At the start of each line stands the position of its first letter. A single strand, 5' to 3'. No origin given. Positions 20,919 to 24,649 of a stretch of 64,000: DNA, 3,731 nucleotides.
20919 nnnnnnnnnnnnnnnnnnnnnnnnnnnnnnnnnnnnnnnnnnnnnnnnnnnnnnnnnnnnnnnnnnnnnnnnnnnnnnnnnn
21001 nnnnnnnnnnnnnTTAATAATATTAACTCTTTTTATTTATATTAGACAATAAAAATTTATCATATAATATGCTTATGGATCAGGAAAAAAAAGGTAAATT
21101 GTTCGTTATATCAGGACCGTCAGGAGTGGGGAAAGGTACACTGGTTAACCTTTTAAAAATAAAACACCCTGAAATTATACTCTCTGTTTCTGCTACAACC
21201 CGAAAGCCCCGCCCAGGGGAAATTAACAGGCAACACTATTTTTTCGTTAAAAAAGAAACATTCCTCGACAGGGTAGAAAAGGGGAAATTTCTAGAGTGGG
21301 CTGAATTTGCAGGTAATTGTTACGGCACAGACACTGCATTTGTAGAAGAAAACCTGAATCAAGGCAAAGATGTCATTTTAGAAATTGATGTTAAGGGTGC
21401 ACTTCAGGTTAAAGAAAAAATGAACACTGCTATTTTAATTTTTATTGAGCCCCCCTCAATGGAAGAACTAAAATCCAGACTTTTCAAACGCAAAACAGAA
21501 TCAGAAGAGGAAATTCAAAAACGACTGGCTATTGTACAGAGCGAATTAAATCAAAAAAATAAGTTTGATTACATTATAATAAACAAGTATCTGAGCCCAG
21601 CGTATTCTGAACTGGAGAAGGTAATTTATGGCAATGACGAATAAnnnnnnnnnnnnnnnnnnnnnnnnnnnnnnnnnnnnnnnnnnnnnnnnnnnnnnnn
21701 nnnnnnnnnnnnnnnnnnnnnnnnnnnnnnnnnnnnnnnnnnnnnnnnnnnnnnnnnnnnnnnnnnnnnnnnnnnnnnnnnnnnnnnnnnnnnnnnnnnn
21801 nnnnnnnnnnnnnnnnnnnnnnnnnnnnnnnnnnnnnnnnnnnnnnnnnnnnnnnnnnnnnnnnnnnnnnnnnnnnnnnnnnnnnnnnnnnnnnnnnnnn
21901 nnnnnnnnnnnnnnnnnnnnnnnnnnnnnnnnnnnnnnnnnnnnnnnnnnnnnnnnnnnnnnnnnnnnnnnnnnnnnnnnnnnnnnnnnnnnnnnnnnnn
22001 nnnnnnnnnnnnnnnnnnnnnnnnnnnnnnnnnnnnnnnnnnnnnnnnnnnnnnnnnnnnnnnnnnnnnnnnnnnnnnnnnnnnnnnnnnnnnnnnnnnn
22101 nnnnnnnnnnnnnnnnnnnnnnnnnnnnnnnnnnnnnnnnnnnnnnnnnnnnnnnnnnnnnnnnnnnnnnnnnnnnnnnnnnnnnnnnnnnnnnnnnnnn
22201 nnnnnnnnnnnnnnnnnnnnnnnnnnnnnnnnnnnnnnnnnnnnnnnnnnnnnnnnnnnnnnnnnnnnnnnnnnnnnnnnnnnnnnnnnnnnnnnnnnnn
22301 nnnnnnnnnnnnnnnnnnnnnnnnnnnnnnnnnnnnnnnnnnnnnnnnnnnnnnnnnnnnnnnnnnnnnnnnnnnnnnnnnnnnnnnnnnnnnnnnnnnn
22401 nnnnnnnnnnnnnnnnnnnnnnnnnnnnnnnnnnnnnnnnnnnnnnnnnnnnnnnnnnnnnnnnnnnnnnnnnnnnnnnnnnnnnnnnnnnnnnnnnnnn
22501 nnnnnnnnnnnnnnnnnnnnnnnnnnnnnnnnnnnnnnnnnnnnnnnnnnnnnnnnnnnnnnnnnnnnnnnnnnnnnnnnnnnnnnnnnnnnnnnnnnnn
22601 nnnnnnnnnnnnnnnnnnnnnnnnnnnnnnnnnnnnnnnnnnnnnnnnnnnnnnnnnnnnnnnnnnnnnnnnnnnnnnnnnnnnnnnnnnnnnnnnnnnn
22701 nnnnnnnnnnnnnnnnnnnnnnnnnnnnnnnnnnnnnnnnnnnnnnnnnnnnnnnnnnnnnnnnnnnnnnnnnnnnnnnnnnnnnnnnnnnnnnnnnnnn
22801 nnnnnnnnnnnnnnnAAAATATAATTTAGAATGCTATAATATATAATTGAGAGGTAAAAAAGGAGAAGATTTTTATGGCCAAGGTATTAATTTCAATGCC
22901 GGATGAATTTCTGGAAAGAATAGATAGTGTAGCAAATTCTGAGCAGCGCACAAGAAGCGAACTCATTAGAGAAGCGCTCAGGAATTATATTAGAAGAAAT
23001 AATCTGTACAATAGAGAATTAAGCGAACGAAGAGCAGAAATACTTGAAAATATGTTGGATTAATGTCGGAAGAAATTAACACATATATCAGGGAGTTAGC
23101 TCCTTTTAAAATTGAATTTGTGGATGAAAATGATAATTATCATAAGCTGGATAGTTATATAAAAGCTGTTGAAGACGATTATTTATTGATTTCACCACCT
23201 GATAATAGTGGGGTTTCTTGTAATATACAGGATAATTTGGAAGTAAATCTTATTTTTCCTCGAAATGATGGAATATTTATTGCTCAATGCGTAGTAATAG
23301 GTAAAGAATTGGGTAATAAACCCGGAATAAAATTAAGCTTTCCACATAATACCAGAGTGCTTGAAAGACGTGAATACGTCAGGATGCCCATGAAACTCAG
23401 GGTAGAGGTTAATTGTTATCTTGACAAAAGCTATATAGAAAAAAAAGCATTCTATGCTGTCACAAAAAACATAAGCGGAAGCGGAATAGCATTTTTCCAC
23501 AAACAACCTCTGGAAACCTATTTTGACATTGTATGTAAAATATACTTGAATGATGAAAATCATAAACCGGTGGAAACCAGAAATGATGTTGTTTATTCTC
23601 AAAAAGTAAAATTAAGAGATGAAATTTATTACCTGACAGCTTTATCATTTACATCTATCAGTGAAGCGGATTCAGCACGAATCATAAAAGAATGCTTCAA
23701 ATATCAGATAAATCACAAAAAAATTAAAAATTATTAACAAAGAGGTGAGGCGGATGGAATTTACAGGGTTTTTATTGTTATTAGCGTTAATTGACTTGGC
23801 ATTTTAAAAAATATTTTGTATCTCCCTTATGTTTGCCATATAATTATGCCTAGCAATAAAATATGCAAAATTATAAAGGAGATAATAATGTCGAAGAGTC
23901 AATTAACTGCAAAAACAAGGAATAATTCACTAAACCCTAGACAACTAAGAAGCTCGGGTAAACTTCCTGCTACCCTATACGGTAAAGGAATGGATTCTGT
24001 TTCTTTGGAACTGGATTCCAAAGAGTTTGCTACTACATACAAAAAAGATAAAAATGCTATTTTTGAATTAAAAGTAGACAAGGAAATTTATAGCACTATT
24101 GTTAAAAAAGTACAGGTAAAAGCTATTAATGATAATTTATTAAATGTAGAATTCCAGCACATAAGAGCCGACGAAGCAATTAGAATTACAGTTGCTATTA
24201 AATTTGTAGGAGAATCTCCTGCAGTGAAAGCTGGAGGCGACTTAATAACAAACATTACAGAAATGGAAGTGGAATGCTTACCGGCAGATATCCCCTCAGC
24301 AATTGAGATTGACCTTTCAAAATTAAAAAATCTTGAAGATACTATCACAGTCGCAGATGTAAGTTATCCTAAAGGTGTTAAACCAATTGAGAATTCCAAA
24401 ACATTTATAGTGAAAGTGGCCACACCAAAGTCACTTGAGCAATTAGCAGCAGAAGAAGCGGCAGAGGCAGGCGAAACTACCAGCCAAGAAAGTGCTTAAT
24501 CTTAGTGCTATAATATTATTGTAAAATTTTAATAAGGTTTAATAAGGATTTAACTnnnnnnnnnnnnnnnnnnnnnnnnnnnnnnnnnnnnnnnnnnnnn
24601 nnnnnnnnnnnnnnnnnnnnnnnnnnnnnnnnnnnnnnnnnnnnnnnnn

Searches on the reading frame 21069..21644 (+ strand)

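Call 59: search_protein_families(library=pfam, proteins=[window:21069-21644:+], max_evalue=0.001)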
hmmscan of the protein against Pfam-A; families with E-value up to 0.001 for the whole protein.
window:21069-21644:+ (191 aa): 3 families
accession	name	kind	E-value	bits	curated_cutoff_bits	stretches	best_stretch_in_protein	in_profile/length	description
PF00625.27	Guanylate_kin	-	6.7e-48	163.2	25.2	1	9-186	2-179/182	Guanylate kinase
PF03193.22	RsgA_GTPase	-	7.4e-05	23.1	30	1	7-43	104-140/174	RsgA GTPase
PF13671.12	AAA_33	-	0.00058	20.6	27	0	11-151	1-128/143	AAA domain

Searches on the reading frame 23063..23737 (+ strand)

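Call 59: search_protein_families(library=pfam, proteins=[window:23063-23737:+], max_evalue=0.001)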
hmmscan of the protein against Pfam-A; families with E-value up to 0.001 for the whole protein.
window:23063-23737:+ (224 aa): 2 families
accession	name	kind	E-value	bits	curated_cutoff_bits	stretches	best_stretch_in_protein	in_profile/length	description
PF07238.19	PilZ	-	5.3e-09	36.8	22.5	1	101-212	1-101/102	PilZ domain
PF12945.12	PilZNR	-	7.7e-06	26.4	23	1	20-94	9-85/85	Flagellar protein YcgR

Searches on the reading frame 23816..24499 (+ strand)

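Call 59: search_protein_families(library=pfam, proteins=[window:23816-24499:+], max_evalue=0.001)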
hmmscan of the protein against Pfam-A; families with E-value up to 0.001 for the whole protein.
window:23816-24499:+ (227 aa): 2 families
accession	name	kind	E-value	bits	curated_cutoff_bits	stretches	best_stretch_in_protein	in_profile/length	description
PF14693.11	Ribosomal_TL5_C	-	1.4e-22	80.3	27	1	122-205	2-84/84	Ribosomal protein TL5, C-terminal domain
PF01386.24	Ribosomal_L25p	-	2.8e-19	69.8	23.6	1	30-113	1-82/82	Ribosomal L25p family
